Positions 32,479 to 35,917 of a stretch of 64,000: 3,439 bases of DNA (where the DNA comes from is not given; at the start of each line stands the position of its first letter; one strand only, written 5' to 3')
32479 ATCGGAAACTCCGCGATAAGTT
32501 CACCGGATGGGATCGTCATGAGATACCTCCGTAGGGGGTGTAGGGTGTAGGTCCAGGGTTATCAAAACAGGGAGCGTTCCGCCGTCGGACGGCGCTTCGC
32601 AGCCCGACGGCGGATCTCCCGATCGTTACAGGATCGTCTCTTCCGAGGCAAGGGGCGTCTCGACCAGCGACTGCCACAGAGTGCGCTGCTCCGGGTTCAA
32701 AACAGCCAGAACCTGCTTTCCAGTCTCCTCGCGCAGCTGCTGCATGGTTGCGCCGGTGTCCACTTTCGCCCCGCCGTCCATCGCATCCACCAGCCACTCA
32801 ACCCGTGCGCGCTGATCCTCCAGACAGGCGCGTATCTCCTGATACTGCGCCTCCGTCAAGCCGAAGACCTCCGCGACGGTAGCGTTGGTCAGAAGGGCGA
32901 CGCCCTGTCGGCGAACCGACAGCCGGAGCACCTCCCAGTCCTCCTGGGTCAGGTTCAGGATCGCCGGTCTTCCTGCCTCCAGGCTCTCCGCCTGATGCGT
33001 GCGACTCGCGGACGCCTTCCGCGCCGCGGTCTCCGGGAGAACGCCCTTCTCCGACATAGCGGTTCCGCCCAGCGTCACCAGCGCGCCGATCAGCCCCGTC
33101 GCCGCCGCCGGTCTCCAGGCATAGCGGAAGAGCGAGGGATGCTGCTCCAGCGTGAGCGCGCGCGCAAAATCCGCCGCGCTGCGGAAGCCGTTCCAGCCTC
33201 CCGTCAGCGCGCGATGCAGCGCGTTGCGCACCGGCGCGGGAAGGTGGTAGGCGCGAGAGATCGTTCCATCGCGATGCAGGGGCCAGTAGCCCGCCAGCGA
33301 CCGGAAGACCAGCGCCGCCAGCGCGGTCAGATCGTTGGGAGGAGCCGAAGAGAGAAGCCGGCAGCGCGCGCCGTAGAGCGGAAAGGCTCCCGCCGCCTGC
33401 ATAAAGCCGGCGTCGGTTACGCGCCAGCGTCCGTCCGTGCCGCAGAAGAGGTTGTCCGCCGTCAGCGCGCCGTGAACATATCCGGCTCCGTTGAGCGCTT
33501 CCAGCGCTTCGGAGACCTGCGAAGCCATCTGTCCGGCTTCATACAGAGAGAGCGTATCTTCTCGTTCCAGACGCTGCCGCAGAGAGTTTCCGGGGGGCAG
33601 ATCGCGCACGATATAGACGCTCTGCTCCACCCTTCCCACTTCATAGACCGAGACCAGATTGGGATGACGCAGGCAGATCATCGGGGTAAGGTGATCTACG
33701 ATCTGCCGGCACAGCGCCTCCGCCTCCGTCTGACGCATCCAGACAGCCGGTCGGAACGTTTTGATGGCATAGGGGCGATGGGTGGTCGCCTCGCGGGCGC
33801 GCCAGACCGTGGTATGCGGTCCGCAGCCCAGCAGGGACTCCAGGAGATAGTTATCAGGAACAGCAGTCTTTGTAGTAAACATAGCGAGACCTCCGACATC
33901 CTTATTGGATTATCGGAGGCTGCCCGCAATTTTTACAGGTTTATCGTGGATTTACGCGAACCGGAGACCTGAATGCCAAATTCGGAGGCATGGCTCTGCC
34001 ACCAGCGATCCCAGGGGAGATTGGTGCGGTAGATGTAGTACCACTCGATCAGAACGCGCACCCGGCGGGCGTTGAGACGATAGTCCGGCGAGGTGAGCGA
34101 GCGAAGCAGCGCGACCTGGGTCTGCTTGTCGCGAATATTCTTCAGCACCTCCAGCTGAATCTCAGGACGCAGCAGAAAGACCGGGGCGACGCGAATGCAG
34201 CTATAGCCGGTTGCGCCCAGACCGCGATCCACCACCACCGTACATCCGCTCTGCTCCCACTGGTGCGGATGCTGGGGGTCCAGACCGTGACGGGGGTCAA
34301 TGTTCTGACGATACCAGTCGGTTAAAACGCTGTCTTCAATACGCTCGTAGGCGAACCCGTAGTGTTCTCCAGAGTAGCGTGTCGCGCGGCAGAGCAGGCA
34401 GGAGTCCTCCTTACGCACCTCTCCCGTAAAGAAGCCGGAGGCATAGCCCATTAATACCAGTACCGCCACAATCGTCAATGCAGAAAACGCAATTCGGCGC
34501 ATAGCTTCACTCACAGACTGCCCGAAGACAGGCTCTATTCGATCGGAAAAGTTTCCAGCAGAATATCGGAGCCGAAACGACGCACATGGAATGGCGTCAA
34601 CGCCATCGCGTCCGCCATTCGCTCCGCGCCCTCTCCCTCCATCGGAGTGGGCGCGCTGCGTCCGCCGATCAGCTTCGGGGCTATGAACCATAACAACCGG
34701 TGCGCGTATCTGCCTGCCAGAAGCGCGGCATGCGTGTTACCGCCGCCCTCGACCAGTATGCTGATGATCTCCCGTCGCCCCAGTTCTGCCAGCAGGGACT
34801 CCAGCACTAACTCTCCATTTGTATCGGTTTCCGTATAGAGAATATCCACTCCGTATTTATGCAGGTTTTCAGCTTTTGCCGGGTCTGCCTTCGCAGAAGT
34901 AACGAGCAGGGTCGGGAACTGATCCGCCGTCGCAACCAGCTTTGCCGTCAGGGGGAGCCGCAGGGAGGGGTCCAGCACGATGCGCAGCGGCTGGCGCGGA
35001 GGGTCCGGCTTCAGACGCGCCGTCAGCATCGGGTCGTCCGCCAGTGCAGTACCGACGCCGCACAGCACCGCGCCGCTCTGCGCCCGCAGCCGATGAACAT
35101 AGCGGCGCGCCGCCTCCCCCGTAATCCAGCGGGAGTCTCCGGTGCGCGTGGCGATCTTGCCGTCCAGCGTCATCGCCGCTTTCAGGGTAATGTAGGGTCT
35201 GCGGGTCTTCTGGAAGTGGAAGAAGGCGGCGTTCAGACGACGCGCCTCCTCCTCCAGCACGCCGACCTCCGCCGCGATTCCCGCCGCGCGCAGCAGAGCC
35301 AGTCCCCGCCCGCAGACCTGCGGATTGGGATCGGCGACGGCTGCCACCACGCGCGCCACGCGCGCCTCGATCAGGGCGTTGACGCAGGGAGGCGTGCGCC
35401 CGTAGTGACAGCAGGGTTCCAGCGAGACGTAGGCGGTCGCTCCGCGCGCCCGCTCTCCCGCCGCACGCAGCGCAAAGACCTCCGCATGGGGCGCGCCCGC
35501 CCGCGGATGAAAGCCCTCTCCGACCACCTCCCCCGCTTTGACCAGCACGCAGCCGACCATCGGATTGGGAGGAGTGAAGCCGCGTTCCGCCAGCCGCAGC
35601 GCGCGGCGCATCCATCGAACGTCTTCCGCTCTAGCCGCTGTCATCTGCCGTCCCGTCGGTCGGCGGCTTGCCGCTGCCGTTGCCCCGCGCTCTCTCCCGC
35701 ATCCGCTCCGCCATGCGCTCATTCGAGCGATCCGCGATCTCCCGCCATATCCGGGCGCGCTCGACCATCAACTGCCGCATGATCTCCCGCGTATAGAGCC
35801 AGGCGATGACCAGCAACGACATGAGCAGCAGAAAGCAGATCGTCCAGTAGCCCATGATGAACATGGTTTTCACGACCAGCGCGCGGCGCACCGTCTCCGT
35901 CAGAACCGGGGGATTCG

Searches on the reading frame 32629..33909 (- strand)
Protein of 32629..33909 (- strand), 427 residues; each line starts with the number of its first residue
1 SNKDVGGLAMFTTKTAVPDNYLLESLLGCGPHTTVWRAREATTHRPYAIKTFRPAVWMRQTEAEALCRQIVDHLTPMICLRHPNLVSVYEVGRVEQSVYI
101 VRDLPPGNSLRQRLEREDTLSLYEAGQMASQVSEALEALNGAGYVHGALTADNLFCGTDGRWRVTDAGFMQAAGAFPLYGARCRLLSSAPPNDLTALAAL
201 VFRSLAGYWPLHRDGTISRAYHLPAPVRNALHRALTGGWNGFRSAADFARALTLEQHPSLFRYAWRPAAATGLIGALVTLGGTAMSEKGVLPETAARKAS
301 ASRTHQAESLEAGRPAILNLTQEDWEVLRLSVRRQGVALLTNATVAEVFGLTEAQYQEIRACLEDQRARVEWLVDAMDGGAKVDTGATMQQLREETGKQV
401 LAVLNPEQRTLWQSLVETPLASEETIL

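Call 55: search_protein_families(library=pfam, proteins=[window:32629-33909:-], max_evalue=0.0001)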
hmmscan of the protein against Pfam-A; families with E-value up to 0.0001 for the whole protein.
window:32629-33909:- (427 aa): 2 families
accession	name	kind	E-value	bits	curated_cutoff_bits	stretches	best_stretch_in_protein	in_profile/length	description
PF00069.31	Pkinase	-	1.5e-16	61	31.7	1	23-171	3-146/263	Protein kinase domain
PF07714.23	PK_Tyr_Ser-Thr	-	7.1e-15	55.5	23.1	1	24-172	4-151/258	Protein tyrosine and serine/threonine kinase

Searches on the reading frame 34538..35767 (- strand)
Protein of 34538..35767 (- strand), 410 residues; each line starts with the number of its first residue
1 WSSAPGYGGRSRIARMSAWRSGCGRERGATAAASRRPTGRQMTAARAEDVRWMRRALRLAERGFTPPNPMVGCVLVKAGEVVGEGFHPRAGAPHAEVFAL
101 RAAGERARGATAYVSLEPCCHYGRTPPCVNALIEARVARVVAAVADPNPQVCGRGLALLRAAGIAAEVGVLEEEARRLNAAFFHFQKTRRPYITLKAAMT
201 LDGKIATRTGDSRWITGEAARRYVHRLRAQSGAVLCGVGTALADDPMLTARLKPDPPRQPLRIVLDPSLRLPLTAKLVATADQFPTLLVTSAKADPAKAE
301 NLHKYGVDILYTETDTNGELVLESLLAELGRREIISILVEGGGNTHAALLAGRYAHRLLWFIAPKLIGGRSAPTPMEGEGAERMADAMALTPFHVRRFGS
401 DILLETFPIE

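Call 55: search_protein_families(library=pfam, proteins=[window:34538-35767:-], max_evalue=0.0001)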
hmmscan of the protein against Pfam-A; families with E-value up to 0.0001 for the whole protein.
window:34538-35767:- (410 aa): 3 families
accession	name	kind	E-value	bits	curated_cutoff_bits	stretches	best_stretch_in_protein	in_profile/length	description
PF01872.23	RibD_C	-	5.9e-51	173.5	24.1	1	191-404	1-197/197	RibD C-terminal domain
PF00383.29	dCMP_cyt_deam_1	-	3.1e-19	69.2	25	1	48-143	3-101/102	Cytidine and deoxycytidylate deaminase zinc-binding region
PF14437.12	MafB19-deam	-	1.2e-09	38.6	27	1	49-183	3-138/142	MafB19-like deaminase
